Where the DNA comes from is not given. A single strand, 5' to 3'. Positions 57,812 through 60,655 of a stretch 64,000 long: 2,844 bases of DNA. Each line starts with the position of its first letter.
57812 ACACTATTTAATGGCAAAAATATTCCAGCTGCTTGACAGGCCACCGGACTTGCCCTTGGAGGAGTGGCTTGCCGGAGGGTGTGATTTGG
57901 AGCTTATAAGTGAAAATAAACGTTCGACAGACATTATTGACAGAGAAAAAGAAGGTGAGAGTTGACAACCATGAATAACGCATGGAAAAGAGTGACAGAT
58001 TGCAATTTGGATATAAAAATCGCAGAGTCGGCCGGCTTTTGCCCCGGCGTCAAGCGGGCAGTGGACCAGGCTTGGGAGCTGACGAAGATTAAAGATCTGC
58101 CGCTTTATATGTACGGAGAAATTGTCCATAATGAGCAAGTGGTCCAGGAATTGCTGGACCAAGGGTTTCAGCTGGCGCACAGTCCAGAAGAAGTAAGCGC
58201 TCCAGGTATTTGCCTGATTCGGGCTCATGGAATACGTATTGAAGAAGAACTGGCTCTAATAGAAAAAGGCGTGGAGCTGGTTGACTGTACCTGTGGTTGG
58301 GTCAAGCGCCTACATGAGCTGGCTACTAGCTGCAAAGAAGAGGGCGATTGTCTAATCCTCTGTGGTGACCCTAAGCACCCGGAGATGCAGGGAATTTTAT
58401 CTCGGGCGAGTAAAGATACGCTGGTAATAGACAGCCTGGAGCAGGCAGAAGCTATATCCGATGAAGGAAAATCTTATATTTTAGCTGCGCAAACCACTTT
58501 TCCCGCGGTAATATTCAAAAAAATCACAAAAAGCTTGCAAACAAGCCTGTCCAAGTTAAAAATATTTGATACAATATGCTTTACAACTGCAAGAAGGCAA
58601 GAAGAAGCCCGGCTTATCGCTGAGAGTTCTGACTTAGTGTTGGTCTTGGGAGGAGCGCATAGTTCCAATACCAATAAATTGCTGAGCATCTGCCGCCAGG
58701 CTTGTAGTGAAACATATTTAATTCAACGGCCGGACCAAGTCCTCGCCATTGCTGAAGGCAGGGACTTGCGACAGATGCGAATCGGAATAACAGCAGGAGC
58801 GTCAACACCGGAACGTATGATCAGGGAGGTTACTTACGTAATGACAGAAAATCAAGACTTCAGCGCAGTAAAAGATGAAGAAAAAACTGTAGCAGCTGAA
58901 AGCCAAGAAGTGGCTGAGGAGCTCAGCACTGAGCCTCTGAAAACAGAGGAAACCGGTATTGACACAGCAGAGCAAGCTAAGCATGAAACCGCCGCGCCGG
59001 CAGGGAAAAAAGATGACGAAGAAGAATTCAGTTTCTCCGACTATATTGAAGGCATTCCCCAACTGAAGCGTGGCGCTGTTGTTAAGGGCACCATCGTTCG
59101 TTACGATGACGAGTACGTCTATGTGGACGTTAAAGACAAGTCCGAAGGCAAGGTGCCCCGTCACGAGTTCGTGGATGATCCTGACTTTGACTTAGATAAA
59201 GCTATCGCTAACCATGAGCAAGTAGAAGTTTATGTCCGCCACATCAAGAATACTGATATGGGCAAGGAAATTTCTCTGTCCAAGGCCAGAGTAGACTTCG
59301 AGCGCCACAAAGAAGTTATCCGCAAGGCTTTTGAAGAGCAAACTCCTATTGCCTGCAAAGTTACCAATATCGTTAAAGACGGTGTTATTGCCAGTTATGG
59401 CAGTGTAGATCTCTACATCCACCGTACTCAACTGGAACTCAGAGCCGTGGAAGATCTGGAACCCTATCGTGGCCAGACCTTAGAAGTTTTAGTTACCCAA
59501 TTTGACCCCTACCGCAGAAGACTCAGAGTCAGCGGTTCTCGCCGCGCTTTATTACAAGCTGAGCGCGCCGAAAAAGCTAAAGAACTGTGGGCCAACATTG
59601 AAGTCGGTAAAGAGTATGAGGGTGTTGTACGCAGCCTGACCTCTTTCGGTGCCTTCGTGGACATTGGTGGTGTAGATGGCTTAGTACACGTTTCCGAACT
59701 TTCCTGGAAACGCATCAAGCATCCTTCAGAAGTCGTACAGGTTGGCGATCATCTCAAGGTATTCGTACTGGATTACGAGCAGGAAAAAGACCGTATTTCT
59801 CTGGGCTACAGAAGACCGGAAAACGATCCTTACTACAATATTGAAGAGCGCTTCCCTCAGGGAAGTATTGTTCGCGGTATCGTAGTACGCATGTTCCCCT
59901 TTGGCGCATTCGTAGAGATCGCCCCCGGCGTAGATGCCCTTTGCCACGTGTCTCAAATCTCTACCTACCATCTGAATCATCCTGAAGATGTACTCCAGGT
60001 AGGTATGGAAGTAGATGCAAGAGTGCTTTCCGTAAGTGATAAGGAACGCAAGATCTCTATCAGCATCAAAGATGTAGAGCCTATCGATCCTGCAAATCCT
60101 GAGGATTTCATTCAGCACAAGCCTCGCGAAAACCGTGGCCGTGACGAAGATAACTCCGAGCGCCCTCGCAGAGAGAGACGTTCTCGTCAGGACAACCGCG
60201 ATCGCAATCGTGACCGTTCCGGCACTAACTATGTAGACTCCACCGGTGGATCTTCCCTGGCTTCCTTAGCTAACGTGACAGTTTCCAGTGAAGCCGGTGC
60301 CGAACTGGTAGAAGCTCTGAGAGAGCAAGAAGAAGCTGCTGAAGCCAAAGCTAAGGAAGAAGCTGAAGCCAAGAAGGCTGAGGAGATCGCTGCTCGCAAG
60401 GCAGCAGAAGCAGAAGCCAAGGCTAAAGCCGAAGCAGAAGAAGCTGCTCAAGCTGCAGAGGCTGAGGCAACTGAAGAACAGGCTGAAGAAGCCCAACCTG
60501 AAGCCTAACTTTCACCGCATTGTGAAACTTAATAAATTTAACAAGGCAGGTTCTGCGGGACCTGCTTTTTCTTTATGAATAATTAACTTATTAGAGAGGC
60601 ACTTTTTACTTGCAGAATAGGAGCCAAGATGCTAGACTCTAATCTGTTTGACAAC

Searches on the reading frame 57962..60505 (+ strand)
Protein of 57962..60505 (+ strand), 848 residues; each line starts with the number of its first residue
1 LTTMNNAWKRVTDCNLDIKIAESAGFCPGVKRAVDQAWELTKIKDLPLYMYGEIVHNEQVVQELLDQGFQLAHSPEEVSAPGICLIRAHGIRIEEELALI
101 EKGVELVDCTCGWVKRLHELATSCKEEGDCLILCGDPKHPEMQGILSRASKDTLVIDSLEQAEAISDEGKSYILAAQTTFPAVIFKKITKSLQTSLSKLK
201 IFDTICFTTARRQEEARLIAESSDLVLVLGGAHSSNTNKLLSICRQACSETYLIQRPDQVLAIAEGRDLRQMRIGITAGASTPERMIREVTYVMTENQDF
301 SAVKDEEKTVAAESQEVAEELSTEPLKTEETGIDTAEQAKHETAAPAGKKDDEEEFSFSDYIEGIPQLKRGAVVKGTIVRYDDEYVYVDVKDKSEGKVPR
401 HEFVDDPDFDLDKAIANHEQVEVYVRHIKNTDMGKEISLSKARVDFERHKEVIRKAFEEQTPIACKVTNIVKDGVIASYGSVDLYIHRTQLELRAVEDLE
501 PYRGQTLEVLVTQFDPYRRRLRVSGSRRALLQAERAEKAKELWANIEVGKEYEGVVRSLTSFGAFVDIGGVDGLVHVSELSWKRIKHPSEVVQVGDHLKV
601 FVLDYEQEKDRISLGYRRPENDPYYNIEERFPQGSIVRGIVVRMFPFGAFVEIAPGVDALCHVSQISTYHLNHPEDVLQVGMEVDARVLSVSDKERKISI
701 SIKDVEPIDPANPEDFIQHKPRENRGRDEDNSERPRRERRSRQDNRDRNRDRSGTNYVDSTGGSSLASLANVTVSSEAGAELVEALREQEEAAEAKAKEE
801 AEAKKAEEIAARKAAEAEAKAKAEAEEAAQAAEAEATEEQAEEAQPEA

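Call 10: search_protein_families(library=pfam, proteins=[window:57962-60505:+], max_evalue=0.001)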
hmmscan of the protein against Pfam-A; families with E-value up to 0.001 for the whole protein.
window:57962-60505:+ (848 aa): 4 families
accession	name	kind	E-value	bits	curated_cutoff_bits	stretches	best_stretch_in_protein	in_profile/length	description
PF02401.23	LYTB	-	2e-75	254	24.5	1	18-293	1-265/267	LytB protein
PF00575.29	S1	-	8.2e-52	173.9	22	4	547-617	3-74/74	S1 RNA binding domain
PF23459.1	S1_RRP5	-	4e-16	59.8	27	2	634-697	4-67/72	RRP5 S1 domain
PF21710.3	Spt6_S1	-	0.00028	21.5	27.5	0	628-703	11-87/91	Spt6, S1/OB domain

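Call 68: find_related_loci(query=window:57962-60505:+, collection=genome_contigs, flank=10000)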
Query window:57962-60505:+ (848 aa) in genome_contigs; peptide patterns used: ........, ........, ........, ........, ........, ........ (x = any residue, [..] = any of these).
109 stretches matched a pattern; 66 encode a relative of the query (tblastn E <= 1e-3); 66 distinct loci.
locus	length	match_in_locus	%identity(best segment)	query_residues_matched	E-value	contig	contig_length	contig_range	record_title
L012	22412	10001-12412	64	9-787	0e+0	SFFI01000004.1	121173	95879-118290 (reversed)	MAG: Clostridiales bacterium isolate W0P39.007 Contig24, whole genome shotgun sequence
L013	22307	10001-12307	67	16-793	0e+0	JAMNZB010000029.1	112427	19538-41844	MAG: Bacillota bacterium isolate Bin_4 Bin_4_scaffold_310, whole genome shotgun sequence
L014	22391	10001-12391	65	16-788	0e+0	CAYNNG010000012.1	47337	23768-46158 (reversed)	MAG TPA_asm: uncultured Oscillospiraceae bacterium isolate SRP192927_co8_55 genome assembly, contig: NODE_545_length_473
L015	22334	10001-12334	66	16-786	0e+0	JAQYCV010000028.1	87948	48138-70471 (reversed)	MAG: Clostridiales bacterium isolate SUG1750 k141_3902936, whole genome shotgun sequence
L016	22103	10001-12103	34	16-703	1e-125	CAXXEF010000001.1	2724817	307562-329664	MAG: uncultured Sporobacter sp. isolate 4b14805b-64d4-423f-aa7f-1f340707d805 genome assembly, contig: contig_1, whole ge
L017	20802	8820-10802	33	8-707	1e-123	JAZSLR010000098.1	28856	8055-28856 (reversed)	MAG: Acutalibacteraceae bacterium isolate T1900044557_TS20190023.MAGScoT_cleanbin_000050 SGB_317_k141_1040225, whole gen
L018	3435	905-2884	34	9-707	1e-124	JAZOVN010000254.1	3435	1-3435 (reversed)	MAG: Acutalibacteraceae bacterium isolate T1900045525_YK20190219.MAGScoT_cleanbin_000042 SGB_7688_k141_943831, whole gen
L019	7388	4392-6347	34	13-703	1e-120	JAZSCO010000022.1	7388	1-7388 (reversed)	MAG: Acutalibacteraceae bacterium isolate T1900044915_TS20190381.MAGScoT_cleanbin_000012 SGB_3328_k141_543296, whole gen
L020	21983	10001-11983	33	8-707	3e-120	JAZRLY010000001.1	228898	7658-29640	MAG: Acutalibacteraceae bacterium isolate T1900045429_YK20190120.MAGScoT_cleanbin_000017 SGB_7085_k141_1370342, whole ge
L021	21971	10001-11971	33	8-703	1e-119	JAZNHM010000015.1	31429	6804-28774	MAG: Acutalibacteraceae bacterium isolate T1900044692_TS20190158.MAGScoT_cleanbin_000019 SGB_1758_k141_3353981, whole ge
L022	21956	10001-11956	34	13-703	1e-119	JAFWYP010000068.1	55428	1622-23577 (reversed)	MAG: Clostridia bacterium isolate RGIG6189 Sheep_Rectum-1__c1100120, whole genome shotgun sequence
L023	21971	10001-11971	34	13-707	3e-119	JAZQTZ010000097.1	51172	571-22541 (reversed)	MAG: Acutalibacteraceae bacterium isolate T1900045184_TC20190180.MAGScoT_cleanbin_000036 SGB_5257_k141_4427135, whole ge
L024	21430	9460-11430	33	9-703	1e-118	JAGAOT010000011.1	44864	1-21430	MAG: Clostridia bacterium isolate RGIG8636 Water_deer_Cecum.Co__c517671, whole genome shotgun sequence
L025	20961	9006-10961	34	13-703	3e-118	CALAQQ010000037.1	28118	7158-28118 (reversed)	MAG TPA_asm: uncultured Clostridia bacterium isolate SRR6425821_bin.72_CONCOCT_v1.1_MAG genome assembly, contig: ERZ1767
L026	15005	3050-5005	34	13-703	3e-118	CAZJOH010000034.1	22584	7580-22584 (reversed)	MAG TPA_asm: uncultured Clostridium sp. isolate SRP315200_co1_241 genome assembly, contig: NODE_3929_length_22584_cov_7.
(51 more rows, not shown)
